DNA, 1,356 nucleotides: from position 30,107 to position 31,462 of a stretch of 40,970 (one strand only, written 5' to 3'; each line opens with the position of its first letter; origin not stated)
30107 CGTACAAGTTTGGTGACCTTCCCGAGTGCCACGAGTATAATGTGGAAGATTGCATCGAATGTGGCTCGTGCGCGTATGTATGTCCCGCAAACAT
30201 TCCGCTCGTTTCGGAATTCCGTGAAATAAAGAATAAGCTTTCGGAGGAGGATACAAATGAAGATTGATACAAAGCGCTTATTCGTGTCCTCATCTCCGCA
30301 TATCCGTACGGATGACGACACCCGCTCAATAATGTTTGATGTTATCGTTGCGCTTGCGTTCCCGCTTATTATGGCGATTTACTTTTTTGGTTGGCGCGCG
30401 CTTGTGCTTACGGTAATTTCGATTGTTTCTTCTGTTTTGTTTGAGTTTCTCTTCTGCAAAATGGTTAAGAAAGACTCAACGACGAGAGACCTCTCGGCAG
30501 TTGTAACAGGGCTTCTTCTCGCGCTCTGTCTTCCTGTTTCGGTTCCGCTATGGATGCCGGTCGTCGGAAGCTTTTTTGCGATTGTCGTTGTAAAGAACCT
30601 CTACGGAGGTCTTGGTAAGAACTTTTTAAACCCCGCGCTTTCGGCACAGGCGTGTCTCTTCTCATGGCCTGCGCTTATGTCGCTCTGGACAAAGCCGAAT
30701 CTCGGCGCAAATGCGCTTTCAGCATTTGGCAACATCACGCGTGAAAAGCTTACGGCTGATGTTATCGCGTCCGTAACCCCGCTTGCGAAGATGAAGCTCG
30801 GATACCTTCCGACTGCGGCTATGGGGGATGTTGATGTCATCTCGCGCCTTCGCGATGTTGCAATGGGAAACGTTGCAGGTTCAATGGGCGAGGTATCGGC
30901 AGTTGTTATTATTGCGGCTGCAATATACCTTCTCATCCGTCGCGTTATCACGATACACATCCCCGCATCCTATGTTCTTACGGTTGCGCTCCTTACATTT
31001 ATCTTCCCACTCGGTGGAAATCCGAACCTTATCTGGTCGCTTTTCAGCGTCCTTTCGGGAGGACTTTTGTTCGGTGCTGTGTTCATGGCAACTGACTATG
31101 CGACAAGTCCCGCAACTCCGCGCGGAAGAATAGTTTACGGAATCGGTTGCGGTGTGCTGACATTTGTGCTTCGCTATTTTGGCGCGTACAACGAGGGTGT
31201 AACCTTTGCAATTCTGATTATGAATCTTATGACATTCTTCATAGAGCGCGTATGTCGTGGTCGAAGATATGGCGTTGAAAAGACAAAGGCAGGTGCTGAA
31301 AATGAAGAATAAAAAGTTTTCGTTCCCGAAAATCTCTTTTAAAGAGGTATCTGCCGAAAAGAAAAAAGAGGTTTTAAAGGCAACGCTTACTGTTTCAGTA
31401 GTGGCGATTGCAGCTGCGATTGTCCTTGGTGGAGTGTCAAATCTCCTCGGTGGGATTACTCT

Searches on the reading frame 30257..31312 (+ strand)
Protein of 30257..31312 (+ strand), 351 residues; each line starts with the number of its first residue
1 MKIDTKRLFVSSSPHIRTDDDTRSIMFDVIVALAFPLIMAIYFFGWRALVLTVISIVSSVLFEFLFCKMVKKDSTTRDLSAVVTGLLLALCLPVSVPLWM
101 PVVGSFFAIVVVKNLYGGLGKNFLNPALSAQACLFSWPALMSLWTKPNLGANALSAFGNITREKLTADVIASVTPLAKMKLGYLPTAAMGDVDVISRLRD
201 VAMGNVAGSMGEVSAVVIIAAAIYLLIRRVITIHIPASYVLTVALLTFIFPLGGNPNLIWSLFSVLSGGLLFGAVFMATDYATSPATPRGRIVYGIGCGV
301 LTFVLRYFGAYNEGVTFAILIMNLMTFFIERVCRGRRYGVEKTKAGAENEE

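Call 3: search_protein_families(library=pfam, proteins=[window:30257-31312:+], max_evalue=0.01)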
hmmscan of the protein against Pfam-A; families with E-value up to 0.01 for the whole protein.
window:30257-31312:+ (351 aa): 1 family
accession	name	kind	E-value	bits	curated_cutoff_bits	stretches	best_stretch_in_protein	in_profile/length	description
PF03116.20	NQR2_RnfD_RnfE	-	1e-106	357.1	27.7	1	10-339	2-296/296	NQR2, RnfD, RnfE family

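Call 4: search_protein_families(library=ncbifam, proteins=[window:30257-31312:+], max_evalue=0.01)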
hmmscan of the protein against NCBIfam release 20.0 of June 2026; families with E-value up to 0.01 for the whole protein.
window:30257-31312:+ (351 aa): 6 families
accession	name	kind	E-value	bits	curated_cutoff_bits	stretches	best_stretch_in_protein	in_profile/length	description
TIGR01946.1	rnfD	subfamily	4.5e-93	312.2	207.05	1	13-339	1-326/327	RnfABCDGE type electron transport complex subunit D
NF002011.0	PRK00816.1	equivalog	4.8e-63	213.4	415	1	8-342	3-351/352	electron transport complex subunit RsxD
NF041838.1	rnfD_Methano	equivalog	5.8e-60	203.1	400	2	9-177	4-167/285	Rnf electron transport complex subunit RnfD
NF003756.0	PRK05349.1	equivalog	2.3e-49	168.4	414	1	51-330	124-389/406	NADH:ubiquinone reductase (Na(+)-transporting) subunit B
TIGR01937.1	nqrB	equivalog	1.5e-45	155.8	349.9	1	51-332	124-404/413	NADH:ubiquinone reductase (Na(+)-transporting) subunit B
NF002181.0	PRK01024.1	equivalog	4.6e-31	108.1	792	2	51-144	124-217/503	Na(+)-transporting NADH-quinone reductase subunit B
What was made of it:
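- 30257..31312 (+): rnfD: membrane flavin subunit. The riboflavin ligands N125 and D280 and the flavinylated Thr174 (codon 30776) are kept. The residue before the Thr is Val instead of Ala. TIGR01946 scores 312 bits against a cut-off of 207 (call 4).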

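Call 25: search_solved_structures(query=window:30257-31312:+, max_evalue=1e-10, show_alignments=2)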
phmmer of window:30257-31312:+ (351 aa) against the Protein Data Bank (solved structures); distinct sequences matched with E-value up to 1e-10: 6.
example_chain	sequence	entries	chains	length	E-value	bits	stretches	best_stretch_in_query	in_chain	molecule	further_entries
7zc6_D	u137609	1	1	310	2.5e-74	254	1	5-339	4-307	RnfD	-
9eri_D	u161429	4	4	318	4.5e-70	240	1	7-347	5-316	Na(+)-translocating ferredoxin:NAD(+) oxidoreductase complex subunit D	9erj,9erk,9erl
8ahx_D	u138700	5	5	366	6.4e-49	170.5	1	10-340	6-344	Ion-translocating oxidoreductase complex subunit D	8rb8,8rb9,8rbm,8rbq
9lrr_B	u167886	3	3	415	3.1e-28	102.5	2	54-156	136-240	Na(+)-translocating NADH-quinone reductase subunit B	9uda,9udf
7xk3_B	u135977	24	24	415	5.5e-28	101.7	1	54-333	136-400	Na(+)-translocating NADH-quinone reductase subunit B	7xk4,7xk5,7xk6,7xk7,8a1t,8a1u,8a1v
9ud3_B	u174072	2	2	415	8.4e-28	101.1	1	54-333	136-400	Na(+)-translocating NADH-quinone reductase subunit B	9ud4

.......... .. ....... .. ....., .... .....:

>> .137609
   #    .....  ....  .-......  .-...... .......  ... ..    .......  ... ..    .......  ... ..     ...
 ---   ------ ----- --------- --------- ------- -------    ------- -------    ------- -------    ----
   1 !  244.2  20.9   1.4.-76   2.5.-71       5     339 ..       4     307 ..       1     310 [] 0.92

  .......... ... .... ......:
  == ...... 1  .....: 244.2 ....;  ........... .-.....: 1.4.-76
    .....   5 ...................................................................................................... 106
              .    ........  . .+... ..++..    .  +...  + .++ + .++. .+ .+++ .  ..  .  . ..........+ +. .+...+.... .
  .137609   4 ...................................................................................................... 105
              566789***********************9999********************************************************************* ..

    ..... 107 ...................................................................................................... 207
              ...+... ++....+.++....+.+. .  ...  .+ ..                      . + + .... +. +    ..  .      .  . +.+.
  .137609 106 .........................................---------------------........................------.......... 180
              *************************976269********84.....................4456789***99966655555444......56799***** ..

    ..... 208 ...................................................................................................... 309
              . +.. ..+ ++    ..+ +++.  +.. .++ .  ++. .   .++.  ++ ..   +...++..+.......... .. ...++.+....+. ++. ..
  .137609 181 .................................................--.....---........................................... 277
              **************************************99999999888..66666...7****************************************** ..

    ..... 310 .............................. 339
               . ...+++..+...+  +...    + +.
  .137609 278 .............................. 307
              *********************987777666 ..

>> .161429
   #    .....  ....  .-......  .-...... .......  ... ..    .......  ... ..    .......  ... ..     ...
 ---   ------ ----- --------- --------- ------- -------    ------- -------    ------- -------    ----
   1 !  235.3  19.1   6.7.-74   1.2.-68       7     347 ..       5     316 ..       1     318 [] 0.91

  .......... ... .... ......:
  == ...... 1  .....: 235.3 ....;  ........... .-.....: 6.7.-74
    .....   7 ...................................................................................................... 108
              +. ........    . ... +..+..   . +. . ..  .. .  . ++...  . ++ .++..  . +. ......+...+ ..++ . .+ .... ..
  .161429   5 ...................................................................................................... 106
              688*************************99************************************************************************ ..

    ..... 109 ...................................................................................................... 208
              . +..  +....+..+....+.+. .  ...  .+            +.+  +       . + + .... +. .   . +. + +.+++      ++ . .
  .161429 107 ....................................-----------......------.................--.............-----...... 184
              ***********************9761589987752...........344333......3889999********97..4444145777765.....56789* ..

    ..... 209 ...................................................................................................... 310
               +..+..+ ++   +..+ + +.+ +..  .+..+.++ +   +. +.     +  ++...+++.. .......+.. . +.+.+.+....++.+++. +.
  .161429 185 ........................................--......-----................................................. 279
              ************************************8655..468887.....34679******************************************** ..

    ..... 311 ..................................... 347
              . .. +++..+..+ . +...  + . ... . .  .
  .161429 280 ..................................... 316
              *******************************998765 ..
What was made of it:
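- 30257..31312 (+): Alignment to 9eri_D and 7zc6_D (call 25).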

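Call 36: find_homologous_proteins(query=window:30257-31312:+, max_evalue=1e-40)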
Query window:30257-31312:+ (351 aa): 7972 proteins with E <= 1e-40 among 8000 candidates; the best 120 are listed.
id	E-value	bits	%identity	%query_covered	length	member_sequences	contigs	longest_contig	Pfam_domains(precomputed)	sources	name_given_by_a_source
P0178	1.1e-204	697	90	100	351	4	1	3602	PF03116.21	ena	-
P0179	2.2e-186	637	83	100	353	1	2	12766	PF03116.21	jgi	-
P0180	6.7e-179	613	80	100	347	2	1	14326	PF03116.21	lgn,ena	-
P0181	5.8e-178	610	80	100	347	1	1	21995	PF03116.21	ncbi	-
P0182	2.1e-176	604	80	100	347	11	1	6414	PF03116.21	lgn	-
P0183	1.4e-173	595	77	100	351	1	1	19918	PF03116.21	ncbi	-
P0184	7.6e-172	589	78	100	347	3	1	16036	PF03116.21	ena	-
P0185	2.9e-168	578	75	100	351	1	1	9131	PF03116.21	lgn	-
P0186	7.7e-168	576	74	100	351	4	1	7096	PF03116.21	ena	-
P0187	1.3e-166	572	75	100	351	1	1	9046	PF03116.21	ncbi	-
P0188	4.2e-164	564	74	98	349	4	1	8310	PF03116.21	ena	-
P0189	3.6e-162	558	72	100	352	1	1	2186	PF03116.21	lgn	-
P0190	7.2e-160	550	70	100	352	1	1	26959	PF03116.21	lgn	-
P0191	4.3e-157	541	71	100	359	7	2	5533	PF03116.21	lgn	-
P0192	6.1e-157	540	70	99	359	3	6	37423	PF03116.21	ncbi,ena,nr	ncbi:MAG: RnfABCDGE type electron transport complex subunit D [Oscillospiraceae bacterium]|nr:RnfABC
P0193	3.9e-156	538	69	100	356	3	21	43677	PF03116.21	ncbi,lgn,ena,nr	ncbi:MAG: RnfABCDGE type electron transport complex subunit D [Oscillospiraceae bacterium]|nr:RnfABC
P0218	2.7e-135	469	61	100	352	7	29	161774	PF03116.21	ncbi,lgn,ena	-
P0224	5.0e-134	465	61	100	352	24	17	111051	PF03116.21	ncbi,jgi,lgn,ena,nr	ncbi:MAG: RnfABCDGE type electron transport complex subunit D [Ruminococcaceae bacterium]|nr:RnfABCD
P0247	3.6e-109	383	54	97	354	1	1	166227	PF03116.21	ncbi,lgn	-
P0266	8.0e-105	369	53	94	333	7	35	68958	PF03116.21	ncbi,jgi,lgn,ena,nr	ncbi:MAG TPA: RnfABCDGE type electron transport complex subunit D [Clostridiales bacterium]|jgi:elec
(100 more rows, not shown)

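Call 37: find_encoding_contigs(protein=P0193, flank=8000, max_places=1)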
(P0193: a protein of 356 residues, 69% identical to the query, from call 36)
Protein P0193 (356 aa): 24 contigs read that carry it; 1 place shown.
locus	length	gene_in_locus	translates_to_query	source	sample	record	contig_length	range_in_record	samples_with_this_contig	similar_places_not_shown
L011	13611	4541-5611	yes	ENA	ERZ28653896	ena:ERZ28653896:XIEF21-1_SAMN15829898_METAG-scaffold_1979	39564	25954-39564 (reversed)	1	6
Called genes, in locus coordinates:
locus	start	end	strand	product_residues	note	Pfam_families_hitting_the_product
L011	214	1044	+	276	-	PF00303:Thymidylat_synt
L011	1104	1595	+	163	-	PF00186:DHFR_1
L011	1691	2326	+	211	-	PF13560:HTH_31 (weak), PF01381:HTH_3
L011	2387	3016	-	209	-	PF14681:UPRTase, PF00156:Pribosyltran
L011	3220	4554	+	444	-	PF13375:RnfC_N, PF01512:Complex1_51K, PF10531:SLBB, PF00037:Fer4 (faint), PF13237:Fer4_10 (weak), PF12838:Fer4_7 (weak)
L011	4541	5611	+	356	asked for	PF03116:NQR2_RnfD_RnfE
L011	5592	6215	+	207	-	PF04205:FMN_bind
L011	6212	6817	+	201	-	PF02508:Rnf-Nqr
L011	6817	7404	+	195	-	PF02508:Rnf-Nqr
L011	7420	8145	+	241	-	PF00037:Fer4, PF12837:Fer4_6 (weak), PF13187:Fer4_9 (weak), PF13237:Fer4_10 (weak), PF14697:Fer4_21 (weak), PF12838:Fer4_7, PF13187:Fer4_9, PF00037:Fer4, +7 more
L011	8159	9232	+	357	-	PF13200:DUF4015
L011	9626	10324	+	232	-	PF01996:F420_ligase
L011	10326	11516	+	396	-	PF06838:Met_gamma_lyase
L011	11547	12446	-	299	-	PF00892:EamA (weak)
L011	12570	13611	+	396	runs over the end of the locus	PF22025:ThiI_fer, PF02926:THUMP, PF02568:ThiI, PF06508:QueC (faint)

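Call 38: find_encoding_contigs(protein=P0224, flank=8000, max_places=1)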
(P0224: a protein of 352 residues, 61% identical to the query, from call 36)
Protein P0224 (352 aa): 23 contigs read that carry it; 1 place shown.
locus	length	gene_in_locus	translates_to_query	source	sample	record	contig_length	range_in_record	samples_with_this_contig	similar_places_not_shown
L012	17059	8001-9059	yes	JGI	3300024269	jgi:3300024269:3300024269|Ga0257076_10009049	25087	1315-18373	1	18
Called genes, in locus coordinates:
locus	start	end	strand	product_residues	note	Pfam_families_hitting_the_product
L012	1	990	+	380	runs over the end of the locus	PF04389:Peptidase_M28, PF01546:Peptidase_M20, PF07687:M20_dimer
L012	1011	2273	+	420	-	PF09587:PGA_cap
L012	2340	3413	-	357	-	PF14607:GxDLY, PF14606:Lipase_GDSL_3, PF13472:Lipase_GDSL_2 (weak)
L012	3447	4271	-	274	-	PF08543:Phos_pyr_kin, PF00294:PfkB (weak)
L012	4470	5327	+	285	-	-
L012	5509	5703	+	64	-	-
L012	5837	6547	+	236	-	PF00702:Hydrolase, PF12710:HAD, PF13419:HAD_2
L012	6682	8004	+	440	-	PF13375:RnfC_N, PF00037:Fer4 (faint), PF01512:Complex1_51K, PF10531:SLBB, PF13237:Fer4_10 (weak), PF12797:Fer4_2 (faint), PF12838:Fer4_7, PF13183:Fer4_8 (weak), +1 more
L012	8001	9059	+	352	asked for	PF03116:NQR2_RnfD_RnfE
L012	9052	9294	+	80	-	-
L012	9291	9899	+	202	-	PF02508:Rnf-Nqr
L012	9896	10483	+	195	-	PF02508:Rnf-Nqr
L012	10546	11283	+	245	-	PF13187:Fer4_9 (weak), PF13237:Fer4_10 (weak), PF14697:Fer4_21 (weak), PF12838:Fer4_7 (weak), PF12837:Fer4_6, PF12838:Fer4_7, PF13187:Fer4_9, PF00037:Fer4, +10 more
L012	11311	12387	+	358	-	PF13200:DUF4015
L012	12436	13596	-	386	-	PF01979:Amidohydro_1, PF07969:Amidohydro_3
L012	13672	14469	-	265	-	PF02655:ATP-grasp_3, PF08443:RimK, PF02955:GSH-S_ATP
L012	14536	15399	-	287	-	PF08443:RimK, PF02955:GSH-S_ATP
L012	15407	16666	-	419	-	PF03600:CitMHS, PF02040:ArsB, PF06808:DctM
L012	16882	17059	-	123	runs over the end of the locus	PF01042:Ribonuc_L-PSP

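Call 39: find_encoding_contigs(protein=P0266, flank=8000, max_places=1)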
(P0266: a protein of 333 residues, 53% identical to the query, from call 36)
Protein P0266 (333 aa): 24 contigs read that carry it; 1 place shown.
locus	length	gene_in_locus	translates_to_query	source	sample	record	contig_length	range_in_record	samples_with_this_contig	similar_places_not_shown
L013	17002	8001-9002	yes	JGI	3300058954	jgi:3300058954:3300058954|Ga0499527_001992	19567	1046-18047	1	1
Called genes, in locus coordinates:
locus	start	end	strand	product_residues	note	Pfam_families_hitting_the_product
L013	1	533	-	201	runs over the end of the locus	PF04055:Radical_SAM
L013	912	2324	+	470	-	PF00224:PK, PF02887:PK_C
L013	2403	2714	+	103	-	PF00085:Thioredoxin, PF00578:AhpC-TSA (faint), PF08534:Redoxin (faint), PF14595:Thioredoxin_9, PF13098:Thioredoxin_2, PF13905:Thioredoxin_8 (faint)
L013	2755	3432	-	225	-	PF00027:cNMP_binding (weak), PF13545:HTH_Crp_2, PF00325:Crp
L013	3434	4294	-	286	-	PF00070:Pyr_redox (faint), PF00890:FAD_binding_2 (faint), PF01134:GIDA (faint), PF01266:DAO (faint), PF03486:HI0933_like (faint), PF07992:Pyr_redox_2, PF13738:Pyr_redox_3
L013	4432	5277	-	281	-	PF02645:DegV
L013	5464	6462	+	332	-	PF00106:adh_short (weak), PF01073:3Beta_HSD, PF01370:Epimerase, PF02719:Polysacc_synt_2, PF04321:RmlD_sub_bind, PF07993:NAD_binding_4, PF13460:NAD_binding_10 (weak), PF16363:GDP_Man_Dehyd, +2 more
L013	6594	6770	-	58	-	-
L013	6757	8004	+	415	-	PF13375:RnfC_N, PF01512:Complex1_51K, PF13484:Fer4_16 (faint), PF10531:SLBB, PF13183:Fer4_8 (weak), PF13237:Fer4_10, PF12838:Fer4_7 (weak), PF13187:Fer4_9, +5 more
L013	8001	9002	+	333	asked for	PF03116:NQR2_RnfD_RnfE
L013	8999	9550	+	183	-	PF04205:FMN_bind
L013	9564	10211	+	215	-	PF02508:Rnf-Nqr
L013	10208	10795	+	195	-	PF02508:Rnf-Nqr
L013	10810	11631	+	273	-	PF04060:FeS, PF12838:Fer4_7 (weak), PF14697:Fer4_21 (weak), PF00037:Fer4 (weak), PF14697:Fer4_21 (weak), PF00037:Fer4 (weak), PF12838:Fer4_7, PF13187:Fer4_9, +7 more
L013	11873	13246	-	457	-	PF01225:Mur_ligase, PF08245:Mur_ligase_M, PF02875:Mur_ligase_C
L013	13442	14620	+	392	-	PF01743:PolyA_pol, PF12627:PolyA_pol_RNAbd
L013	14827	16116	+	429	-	PF08245:Mur_ligase_M, PF02875:Mur_ligase_C, PF27239:FOL3_C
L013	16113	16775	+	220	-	PF07155:ECF-ribofla_trS, PF12822:ECF_trnsprt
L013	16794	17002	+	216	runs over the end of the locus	PF01791:DeoC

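Call 45: find_encoding_contigs(protein=P0218, flank=8000, max_places=1)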
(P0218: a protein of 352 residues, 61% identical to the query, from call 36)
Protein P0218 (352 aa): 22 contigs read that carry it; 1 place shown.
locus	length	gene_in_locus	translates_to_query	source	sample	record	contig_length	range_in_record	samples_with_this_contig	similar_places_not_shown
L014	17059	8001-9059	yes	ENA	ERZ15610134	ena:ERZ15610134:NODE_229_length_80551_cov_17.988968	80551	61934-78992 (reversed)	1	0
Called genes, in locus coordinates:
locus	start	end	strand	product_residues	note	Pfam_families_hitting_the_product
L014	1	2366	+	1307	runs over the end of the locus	?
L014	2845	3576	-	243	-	PF01182:Glucosamine_iso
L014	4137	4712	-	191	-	PF12917:YfbR-like, PF13023:HD_3, PF01966:HD (weak)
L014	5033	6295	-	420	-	PF01053:Cys_Met_Meta_PP, PF01041:DegT_DnrJ_EryC1 (weak)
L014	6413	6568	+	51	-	-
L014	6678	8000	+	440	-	PF13375:RnfC_N, PF01512:Complex1_51K, PF10531:SLBB, PF13187:Fer4_9 (faint), PF12797:Fer4_2 (faint), PF13237:Fer4_10 (weak), PF12838:Fer4_7 (weak), PF13183:Fer4_8 (faint)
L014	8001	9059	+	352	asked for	PF03116:NQR2_RnfD_RnfE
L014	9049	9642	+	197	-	PF04205:FMN_bind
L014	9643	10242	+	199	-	PF02508:Rnf-Nqr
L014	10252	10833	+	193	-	PF02508:Rnf-Nqr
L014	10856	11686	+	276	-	PF04060:FeS, PF12797:Fer4_2 (faint), PF14697:Fer4_21 (weak), PF00037:Fer4 (weak), PF12838:Fer4_7, PF13187:Fer4_9 (weak), PF14697:Fer4_21 (weak), PF00037:Fer4 (weak), +2 more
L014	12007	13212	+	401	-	PF13200:DUF4015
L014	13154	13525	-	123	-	-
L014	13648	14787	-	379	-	-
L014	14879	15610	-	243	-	-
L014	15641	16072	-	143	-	PF06114:Peptidase_M78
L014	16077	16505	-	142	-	PF12844:HTH_19 (faint), PF01381:HTH_3, PF13443:HTH_26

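Call 46: find_encoding_contigs(protein=P0247, flank=8000, max_places=1)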
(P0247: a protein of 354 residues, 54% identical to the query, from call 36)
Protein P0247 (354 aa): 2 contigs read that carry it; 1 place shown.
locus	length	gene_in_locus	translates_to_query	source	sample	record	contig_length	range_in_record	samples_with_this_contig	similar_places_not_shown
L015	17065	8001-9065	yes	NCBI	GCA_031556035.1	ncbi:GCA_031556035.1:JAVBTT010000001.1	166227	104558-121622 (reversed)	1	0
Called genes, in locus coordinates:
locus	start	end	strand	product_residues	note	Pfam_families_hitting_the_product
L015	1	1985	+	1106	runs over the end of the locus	PF18370:RGI_lyase, PF01839:FG-GAP (faint), PF13517:FG-GAP_3 (faint), PF21348:RGL11_C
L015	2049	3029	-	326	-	PF00389:2-Hacid_dh, PF02826:2-Hacid_dh_C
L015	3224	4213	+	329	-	PF00248:Aldo_ket_red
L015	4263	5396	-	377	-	PF00395:SLH (faint)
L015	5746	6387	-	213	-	PF06971:Put_DNA-bind_N, PF02629:CoA_binding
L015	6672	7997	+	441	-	PF13375:RnfC_N, PF01512:Complex1_51K, PF10531:SLBB, PF12838:Fer4_7 (weak), PF13183:Fer4_8 (faint), PF13187:Fer4_9 (weak), PF13237:Fer4_10 (weak)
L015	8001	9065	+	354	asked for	PF03116:NQR2_RnfD_RnfE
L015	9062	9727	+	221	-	PF04205:FMN_bind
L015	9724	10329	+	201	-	PF02508:Rnf-Nqr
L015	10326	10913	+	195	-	PF02508:Rnf-Nqr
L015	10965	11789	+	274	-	PF04060:FeS, PF12838:Fer4_7 (weak), PF13187:Fer4_9 (weak), PF13237:Fer4_10 (weak), PF14697:Fer4_21 (weak), PF00037:Fer4 (weak), PF12838:Fer4_7, PF13187:Fer4_9, +6 more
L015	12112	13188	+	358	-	PF13200:DUF4015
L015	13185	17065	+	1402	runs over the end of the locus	PF01869:BcrAD_BadFG, PF09989:DUF2229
